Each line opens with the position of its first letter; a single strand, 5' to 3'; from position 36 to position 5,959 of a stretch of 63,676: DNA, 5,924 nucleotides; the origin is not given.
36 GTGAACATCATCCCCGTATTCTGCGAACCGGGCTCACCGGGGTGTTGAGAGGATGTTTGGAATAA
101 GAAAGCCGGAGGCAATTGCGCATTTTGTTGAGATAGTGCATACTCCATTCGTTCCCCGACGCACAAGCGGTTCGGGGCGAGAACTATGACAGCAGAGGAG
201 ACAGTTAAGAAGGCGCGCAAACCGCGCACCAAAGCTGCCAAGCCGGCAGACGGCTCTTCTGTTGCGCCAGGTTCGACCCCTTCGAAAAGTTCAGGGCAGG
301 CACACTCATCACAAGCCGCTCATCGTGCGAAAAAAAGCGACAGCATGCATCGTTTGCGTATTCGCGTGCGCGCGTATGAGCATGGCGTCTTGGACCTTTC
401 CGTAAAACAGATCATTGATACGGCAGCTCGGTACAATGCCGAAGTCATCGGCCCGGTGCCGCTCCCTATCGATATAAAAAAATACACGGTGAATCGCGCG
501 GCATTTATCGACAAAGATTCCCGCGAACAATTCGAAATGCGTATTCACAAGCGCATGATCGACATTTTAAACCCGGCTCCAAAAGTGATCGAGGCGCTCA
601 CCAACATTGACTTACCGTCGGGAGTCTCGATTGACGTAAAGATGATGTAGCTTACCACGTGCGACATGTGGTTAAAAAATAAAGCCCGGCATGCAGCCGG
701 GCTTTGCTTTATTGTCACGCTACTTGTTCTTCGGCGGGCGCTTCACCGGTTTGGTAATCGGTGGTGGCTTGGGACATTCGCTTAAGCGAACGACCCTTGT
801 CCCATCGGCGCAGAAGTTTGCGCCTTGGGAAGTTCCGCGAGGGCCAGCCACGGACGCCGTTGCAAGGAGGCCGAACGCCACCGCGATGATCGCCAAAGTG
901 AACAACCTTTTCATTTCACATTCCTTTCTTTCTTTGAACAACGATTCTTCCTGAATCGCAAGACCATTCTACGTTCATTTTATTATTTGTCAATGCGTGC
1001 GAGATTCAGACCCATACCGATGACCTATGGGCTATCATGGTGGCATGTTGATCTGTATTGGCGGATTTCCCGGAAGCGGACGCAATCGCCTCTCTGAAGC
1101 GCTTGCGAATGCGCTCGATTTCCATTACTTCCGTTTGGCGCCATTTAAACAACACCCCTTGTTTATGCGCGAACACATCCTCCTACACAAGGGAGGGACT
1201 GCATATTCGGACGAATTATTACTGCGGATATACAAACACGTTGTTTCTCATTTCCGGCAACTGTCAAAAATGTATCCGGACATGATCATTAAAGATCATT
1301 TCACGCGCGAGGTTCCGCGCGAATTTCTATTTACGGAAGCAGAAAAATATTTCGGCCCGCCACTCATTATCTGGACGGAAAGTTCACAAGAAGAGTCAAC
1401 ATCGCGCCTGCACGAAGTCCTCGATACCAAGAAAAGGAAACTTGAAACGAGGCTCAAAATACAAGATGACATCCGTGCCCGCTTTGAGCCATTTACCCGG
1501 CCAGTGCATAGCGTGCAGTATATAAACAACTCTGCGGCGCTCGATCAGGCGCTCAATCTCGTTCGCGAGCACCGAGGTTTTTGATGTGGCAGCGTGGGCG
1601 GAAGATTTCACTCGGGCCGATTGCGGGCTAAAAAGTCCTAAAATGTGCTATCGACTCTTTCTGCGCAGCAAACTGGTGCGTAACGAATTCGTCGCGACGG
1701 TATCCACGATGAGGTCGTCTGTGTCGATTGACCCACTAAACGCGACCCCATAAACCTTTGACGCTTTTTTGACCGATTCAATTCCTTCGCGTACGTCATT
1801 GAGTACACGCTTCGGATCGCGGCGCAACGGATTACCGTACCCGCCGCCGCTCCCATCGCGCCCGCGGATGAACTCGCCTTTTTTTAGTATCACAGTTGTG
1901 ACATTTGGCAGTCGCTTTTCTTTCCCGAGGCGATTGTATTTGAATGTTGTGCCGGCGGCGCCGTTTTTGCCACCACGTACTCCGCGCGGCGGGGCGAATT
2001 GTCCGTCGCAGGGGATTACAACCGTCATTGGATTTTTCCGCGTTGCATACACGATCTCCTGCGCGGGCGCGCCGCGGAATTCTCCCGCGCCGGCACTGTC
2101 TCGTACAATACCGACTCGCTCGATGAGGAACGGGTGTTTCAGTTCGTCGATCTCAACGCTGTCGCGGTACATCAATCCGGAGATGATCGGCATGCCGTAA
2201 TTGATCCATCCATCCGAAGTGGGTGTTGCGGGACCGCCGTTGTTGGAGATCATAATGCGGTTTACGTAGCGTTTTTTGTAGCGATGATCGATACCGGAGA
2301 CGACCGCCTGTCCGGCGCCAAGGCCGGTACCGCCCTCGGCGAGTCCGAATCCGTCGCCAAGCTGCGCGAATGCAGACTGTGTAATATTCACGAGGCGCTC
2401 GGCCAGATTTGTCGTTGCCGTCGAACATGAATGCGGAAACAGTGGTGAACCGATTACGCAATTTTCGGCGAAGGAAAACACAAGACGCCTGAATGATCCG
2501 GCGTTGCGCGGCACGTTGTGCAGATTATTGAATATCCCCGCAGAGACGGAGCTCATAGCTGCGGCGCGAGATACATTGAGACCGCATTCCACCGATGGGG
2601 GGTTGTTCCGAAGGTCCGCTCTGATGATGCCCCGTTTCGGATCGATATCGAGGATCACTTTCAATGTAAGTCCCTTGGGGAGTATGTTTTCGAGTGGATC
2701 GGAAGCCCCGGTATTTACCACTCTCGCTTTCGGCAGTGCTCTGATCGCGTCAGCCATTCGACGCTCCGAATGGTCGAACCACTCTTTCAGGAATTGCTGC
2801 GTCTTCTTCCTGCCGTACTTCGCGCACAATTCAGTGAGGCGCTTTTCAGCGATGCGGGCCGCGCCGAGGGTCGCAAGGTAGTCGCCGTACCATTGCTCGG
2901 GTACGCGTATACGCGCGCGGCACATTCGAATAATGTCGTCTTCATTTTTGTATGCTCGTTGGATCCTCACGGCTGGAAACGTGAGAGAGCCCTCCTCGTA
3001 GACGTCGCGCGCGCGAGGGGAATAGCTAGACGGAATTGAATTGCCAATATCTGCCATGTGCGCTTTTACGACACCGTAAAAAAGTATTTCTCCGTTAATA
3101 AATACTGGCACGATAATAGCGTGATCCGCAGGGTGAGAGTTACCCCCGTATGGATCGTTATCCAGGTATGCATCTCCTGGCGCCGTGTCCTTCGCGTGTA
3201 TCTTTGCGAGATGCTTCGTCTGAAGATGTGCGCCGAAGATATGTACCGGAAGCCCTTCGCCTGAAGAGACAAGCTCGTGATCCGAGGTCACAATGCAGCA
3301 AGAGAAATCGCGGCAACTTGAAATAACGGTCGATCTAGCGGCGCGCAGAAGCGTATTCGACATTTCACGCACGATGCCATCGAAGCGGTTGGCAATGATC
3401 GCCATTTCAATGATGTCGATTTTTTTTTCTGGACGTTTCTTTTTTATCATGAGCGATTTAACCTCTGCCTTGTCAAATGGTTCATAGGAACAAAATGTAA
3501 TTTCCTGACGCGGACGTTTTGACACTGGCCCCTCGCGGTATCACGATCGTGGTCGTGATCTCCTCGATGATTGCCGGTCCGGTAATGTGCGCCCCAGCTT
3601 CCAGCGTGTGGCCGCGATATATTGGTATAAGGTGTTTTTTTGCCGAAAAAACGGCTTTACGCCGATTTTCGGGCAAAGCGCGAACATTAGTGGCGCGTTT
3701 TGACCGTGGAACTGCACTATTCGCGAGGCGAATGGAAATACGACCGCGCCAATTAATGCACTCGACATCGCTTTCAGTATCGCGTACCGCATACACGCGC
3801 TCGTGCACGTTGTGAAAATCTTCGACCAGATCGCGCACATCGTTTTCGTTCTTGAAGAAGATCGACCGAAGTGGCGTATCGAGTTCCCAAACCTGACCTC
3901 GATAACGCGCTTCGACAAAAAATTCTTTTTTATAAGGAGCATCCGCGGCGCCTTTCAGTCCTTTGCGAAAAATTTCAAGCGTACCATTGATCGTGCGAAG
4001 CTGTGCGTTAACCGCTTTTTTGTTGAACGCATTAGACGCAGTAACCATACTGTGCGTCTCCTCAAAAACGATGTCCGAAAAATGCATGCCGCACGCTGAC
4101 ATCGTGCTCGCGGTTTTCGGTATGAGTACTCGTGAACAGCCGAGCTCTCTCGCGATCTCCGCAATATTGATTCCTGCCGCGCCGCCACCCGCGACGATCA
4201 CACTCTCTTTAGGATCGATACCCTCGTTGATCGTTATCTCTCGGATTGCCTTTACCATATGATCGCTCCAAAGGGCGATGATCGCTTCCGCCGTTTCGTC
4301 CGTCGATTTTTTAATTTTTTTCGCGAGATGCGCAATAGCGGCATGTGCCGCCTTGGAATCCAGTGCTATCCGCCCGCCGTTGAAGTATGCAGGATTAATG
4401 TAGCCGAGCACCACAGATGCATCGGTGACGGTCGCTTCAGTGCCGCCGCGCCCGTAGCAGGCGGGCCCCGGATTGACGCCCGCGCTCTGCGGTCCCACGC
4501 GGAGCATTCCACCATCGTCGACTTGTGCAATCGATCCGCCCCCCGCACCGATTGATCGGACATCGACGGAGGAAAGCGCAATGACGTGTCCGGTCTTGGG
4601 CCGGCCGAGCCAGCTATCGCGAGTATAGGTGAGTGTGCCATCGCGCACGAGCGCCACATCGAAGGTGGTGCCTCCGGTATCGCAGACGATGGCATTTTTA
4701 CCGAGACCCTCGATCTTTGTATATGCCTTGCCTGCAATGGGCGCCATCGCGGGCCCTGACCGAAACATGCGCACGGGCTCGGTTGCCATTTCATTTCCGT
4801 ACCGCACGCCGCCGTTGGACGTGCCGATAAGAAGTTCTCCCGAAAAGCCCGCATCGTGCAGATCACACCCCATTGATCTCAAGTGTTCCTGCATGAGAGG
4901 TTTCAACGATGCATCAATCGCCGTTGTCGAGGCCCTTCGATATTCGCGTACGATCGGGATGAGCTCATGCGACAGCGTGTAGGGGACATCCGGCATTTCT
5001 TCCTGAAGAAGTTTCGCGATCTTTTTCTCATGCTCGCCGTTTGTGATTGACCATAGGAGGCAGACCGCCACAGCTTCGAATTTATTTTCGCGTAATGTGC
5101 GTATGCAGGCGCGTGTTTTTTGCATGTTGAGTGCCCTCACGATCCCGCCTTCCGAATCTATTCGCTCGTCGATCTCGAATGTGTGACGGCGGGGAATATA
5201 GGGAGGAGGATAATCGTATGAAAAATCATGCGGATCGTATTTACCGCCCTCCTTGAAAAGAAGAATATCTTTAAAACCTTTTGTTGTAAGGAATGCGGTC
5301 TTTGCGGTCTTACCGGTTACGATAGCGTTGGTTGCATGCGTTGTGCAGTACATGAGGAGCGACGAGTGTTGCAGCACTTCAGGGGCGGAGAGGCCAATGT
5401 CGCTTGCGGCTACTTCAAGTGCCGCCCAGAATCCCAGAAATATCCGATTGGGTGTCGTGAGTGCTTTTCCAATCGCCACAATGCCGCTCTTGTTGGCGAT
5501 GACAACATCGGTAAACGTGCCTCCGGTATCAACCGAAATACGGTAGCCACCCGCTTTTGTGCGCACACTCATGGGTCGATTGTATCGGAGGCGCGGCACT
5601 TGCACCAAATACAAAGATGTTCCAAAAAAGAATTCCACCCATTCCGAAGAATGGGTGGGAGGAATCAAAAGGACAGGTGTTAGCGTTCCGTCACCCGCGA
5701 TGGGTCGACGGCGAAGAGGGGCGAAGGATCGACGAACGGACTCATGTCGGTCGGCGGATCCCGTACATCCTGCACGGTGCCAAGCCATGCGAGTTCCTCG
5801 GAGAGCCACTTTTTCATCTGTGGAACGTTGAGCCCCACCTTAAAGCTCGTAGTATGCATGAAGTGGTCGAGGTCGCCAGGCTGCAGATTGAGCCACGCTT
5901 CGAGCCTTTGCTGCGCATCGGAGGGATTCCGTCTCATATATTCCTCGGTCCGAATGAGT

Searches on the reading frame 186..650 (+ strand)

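Call 52: search_protein_families(library=pfam, proteins=[window:186-650:+], max_evalue=0.001)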
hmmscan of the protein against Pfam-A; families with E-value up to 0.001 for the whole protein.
window:186-650:+ (154 aa): 1 family
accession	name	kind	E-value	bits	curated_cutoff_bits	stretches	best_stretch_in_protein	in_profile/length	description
PF00338.27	Ribosomal_S10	-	2.3e-29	102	21.2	1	58-152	1-98/98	Ribosomal protein S10p/S20e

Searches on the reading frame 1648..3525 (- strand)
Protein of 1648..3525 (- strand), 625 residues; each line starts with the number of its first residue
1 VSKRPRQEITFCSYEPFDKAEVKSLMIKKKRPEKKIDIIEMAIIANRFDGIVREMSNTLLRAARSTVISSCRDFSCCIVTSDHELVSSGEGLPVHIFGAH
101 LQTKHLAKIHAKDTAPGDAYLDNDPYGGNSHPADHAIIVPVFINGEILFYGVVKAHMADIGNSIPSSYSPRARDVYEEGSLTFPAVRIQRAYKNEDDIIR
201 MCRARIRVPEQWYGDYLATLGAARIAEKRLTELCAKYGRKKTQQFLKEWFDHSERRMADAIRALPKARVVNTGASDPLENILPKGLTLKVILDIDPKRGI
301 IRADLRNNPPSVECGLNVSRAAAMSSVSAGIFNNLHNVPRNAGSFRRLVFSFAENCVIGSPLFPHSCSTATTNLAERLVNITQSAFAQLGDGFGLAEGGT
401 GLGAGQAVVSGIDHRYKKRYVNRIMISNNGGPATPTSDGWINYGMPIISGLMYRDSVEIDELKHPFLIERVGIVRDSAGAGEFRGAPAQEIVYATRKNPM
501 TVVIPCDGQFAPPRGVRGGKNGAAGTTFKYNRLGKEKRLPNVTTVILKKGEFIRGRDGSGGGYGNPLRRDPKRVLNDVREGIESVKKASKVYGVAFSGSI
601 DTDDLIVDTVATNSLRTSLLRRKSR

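Call 52: search_protein_families(library=pfam, proteins=[window:1648-3525:-], max_evalue=0.001)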
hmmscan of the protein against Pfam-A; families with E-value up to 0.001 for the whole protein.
window:1648-3525:- (625 aa): 1 family
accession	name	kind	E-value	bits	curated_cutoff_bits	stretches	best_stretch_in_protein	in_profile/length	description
PF02538.19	Hydantoinase_B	-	2.4e-119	399.6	26.8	1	37-566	1-519/519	Hydantoinase B/oxoprolinase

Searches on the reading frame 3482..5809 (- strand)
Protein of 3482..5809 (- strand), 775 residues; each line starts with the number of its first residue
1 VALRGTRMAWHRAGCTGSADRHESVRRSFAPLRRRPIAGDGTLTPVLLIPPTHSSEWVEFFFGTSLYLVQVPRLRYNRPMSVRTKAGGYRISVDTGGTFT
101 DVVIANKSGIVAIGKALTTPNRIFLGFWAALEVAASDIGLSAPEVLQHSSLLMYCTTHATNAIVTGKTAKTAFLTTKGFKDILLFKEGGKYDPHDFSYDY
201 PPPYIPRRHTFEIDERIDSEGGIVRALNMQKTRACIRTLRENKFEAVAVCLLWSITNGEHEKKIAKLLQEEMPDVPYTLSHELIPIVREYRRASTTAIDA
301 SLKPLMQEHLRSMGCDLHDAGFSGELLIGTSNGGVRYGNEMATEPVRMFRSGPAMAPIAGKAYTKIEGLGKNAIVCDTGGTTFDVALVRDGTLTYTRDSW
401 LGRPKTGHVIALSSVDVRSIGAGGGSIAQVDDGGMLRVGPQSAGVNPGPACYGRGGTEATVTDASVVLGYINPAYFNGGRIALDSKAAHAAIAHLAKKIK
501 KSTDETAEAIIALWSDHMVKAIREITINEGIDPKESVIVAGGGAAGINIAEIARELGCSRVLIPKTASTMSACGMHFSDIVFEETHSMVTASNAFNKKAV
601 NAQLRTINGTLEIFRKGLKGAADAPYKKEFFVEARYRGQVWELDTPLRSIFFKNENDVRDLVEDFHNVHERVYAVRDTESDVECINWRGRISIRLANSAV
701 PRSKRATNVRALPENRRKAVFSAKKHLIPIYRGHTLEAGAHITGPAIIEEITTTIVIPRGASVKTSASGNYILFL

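Call 52: search_protein_families(library=pfam, proteins=[window:3482-5809:-], max_evalue=0.001)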
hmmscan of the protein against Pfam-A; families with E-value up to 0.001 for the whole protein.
window:3482-5809:- (775 aa): 3 families
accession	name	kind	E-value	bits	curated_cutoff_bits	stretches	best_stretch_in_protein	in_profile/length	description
PF01968.24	Hydantoinase_A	-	6.4e-74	249.2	22.9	1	292-583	1-290/291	Hydantoinase/oxoprolinase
PF05378.19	Hydant_A_N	-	9.6e-42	143.1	25.2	1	90-271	1-175/176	Hydantoinase/oxoprolinase N-terminal region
PF19278.4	Hydant_A_C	-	1.5e-14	54.3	21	1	628-763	41-180/193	Hydantoinase/oxoprolinase C-terminal domain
